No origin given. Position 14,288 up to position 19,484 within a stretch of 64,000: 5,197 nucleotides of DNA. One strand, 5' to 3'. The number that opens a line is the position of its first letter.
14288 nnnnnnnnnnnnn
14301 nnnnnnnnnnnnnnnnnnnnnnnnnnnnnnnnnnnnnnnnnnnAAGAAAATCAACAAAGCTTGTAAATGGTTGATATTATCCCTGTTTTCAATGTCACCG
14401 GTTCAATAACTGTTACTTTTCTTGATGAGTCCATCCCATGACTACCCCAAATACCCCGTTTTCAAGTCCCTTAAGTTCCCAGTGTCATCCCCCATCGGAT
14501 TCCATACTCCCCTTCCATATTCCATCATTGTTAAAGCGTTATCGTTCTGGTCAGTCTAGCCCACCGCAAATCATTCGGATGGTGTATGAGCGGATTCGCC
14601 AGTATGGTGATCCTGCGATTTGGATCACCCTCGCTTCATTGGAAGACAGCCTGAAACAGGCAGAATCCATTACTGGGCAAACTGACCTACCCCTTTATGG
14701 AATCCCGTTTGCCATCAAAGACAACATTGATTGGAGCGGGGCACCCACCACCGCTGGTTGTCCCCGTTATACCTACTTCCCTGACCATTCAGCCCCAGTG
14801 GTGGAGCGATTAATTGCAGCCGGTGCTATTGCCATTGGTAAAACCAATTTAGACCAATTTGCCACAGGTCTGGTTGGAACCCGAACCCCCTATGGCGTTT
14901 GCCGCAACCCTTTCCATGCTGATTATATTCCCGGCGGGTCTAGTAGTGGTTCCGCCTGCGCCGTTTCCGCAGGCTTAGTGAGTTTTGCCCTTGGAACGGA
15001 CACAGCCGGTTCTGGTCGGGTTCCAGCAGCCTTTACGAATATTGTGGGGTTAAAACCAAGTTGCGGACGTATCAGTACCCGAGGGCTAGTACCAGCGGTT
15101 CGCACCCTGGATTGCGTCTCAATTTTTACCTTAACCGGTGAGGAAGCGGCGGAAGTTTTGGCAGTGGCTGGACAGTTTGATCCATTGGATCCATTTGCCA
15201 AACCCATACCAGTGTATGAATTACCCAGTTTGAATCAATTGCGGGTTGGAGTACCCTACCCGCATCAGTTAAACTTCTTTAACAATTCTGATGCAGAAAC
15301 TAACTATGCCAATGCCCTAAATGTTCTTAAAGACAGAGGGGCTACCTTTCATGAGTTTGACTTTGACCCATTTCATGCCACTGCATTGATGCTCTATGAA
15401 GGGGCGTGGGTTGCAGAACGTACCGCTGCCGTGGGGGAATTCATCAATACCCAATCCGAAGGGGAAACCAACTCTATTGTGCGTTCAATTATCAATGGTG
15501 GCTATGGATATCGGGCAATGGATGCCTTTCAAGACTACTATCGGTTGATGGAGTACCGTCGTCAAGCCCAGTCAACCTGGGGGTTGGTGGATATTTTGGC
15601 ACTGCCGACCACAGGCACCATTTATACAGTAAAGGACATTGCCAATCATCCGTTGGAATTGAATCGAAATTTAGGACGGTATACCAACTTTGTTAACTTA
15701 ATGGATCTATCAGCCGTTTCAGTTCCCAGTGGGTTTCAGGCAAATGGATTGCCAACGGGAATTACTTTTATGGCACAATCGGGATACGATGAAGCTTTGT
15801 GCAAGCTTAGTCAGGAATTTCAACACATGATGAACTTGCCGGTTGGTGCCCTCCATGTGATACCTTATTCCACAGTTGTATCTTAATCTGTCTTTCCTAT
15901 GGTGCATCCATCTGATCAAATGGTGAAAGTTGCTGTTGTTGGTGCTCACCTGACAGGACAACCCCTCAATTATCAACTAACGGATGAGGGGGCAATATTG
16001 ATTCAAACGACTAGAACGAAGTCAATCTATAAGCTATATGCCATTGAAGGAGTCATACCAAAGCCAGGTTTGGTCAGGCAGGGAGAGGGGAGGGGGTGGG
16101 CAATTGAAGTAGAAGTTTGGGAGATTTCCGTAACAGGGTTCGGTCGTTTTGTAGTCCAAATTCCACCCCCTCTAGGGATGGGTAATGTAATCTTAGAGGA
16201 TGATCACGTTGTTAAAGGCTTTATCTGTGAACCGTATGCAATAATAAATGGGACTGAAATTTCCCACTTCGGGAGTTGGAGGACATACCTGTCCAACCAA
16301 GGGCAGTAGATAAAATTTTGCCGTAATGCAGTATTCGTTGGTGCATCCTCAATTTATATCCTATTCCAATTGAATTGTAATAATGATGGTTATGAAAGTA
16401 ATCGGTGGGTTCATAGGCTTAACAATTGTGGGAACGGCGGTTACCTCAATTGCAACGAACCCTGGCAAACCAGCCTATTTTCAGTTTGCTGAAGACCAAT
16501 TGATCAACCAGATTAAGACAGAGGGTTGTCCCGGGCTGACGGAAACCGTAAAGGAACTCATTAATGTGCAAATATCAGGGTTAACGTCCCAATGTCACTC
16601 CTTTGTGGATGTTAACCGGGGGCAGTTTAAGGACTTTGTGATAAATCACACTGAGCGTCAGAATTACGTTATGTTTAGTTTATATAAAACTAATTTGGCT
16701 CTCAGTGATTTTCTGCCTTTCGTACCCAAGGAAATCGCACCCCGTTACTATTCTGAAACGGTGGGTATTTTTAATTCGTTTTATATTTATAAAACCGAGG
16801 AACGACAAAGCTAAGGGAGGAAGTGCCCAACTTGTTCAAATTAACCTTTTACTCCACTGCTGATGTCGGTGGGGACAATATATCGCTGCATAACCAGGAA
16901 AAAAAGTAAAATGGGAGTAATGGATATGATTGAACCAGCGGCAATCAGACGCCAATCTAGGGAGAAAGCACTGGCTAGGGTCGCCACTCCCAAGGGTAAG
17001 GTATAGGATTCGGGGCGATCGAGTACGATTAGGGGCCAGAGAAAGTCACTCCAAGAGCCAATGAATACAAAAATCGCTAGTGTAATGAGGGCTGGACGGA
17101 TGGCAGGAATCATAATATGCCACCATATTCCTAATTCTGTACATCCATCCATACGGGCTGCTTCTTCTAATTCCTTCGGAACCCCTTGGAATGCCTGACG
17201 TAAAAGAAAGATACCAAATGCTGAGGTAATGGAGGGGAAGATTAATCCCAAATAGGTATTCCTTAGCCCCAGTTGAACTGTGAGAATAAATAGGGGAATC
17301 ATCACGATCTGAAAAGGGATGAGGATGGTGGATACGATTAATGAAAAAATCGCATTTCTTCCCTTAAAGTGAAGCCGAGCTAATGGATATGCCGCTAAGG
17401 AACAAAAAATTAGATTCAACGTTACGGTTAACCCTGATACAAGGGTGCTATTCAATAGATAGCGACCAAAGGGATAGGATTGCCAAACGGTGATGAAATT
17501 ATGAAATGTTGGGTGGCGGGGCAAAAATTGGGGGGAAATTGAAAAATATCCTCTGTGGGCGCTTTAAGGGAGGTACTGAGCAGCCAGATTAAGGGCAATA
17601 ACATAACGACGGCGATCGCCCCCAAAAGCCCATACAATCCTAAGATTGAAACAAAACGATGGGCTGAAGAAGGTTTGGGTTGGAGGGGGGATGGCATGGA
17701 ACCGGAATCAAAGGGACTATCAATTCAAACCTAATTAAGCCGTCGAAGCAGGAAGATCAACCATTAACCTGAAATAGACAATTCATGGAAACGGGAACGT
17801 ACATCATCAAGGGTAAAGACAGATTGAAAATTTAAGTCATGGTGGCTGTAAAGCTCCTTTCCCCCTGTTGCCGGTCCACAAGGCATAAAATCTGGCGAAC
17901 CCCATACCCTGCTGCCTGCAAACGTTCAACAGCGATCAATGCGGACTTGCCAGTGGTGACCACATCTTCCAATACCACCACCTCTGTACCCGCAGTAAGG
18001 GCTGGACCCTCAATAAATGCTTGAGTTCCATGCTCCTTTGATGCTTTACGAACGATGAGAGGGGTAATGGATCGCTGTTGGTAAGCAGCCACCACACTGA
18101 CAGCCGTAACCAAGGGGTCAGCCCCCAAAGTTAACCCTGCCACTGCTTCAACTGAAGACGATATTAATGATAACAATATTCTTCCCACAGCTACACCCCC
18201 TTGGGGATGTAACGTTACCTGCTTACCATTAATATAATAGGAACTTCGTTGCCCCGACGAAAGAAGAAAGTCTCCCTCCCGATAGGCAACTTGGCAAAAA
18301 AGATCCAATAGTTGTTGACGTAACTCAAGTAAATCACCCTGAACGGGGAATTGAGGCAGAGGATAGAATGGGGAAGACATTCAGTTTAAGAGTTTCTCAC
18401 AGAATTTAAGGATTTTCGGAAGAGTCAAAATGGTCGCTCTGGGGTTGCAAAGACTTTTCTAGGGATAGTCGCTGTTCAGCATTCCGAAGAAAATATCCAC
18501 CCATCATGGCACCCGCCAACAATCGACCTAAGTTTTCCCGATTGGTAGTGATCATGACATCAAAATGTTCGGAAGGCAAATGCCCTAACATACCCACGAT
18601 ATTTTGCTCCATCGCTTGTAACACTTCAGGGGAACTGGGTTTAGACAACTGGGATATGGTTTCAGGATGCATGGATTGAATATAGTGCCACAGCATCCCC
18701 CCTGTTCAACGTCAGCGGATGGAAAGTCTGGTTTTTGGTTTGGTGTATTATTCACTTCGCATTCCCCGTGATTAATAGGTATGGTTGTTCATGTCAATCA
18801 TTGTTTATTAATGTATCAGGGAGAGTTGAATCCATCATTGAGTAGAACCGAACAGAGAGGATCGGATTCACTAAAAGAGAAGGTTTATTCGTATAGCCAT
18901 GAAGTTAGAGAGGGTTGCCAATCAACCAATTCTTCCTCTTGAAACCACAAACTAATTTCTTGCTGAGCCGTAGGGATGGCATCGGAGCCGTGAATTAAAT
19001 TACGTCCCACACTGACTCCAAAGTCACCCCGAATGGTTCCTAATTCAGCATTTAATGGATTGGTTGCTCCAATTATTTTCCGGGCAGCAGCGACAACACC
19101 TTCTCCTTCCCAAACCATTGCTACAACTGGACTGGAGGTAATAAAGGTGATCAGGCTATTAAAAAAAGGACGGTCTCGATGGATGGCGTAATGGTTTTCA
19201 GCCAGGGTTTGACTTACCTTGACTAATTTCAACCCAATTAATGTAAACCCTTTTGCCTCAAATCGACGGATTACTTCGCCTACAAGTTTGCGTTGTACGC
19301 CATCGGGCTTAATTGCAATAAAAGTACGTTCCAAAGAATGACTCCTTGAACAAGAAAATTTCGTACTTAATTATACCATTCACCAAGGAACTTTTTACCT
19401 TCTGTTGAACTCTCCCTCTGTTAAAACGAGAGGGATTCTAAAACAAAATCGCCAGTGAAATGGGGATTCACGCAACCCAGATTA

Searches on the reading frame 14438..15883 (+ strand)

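Call 17: search_protein_families(library=pfam, proteins=[window:14438-15883:+], max_evalue=0.001)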
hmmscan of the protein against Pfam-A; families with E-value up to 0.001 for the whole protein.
window:14438-15883:+ (482 aa): 1 family
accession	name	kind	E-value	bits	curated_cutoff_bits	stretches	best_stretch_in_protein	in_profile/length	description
PF01425.27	Amidase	-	1e-87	295.5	27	1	45-455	2-445/445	Amidase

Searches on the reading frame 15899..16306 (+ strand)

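Call 17: search_protein_families(library=pfam, proteins=[window:15899-16306:+], max_evalue=0.001)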
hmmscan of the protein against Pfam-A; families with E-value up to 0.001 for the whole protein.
window:15899-16306:+ (136 aa): 1 family
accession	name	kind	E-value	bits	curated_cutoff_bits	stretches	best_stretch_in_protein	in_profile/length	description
PF21986.1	AH_C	-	1.5e-45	154.6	27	1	9-131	1-122/123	Allophanate hydrolase C-terminal domain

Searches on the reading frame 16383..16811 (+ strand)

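Call 17: search_protein_families(library=pfam, proteins=[window:16383-16811:+], max_evalue=0.001)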
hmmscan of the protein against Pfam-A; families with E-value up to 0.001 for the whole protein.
window:16383-16811:+ (143 aa): 1 family
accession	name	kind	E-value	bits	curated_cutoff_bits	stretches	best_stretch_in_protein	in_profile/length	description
PF14271.11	DUF4359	-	1.7e-24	86.8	27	1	23-137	4-102/103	Domain of unknown function (DUF4359)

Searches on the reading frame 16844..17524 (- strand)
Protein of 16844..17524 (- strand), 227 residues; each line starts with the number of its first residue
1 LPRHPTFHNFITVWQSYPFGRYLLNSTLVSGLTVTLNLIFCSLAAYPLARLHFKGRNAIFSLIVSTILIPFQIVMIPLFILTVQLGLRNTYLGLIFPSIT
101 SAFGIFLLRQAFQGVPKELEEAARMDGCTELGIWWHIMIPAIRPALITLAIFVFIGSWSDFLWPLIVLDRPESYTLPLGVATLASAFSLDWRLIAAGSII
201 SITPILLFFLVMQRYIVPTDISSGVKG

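Call 17: search_protein_families(library=pfam, proteins=[window:16844-17524:-], max_evalue=0.001)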
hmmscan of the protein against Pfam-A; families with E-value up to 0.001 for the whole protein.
window:16844-17524:- (227 aa): 1 family
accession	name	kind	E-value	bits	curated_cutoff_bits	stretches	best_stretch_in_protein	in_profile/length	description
PF00528.27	BPD_transp_1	-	4.8e-19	69.2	26.4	1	44-218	8-180/184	Binding-protein-dependent transport system inner membrane component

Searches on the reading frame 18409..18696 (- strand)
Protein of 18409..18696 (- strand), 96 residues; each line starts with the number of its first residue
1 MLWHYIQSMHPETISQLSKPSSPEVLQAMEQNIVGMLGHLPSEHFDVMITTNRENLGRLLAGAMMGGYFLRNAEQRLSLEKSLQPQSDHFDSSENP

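Call 17: search_protein_families(library=pfam, proteins=[window:18409-18696:-], max_evalue=0.001)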
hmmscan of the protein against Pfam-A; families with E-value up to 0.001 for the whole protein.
window:18409-18696:- (96 aa): 1 family
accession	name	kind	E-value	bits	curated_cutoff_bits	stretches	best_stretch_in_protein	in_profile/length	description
PF05542.16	DUF760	-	2.7e-36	124.3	20.2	1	2-83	2-83/83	Protein of unknown function (DUF760)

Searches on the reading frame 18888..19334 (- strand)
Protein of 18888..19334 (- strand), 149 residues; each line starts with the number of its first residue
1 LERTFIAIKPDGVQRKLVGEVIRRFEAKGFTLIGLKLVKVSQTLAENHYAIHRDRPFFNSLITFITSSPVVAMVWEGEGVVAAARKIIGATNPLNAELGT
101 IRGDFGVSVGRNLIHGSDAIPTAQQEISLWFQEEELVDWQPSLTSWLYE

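Call 17: search_protein_families(library=pfam, proteins=[window:18888-19334:-], max_evalue=0.001)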
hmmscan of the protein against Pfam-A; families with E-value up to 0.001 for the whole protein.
window:18888-19334:- (149 aa): 1 family
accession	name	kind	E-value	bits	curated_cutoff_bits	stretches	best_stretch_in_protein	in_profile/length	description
PF00334.24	NDK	-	8.1e-56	188.1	27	1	2-135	1-134/135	Nucleoside diphosphate kinase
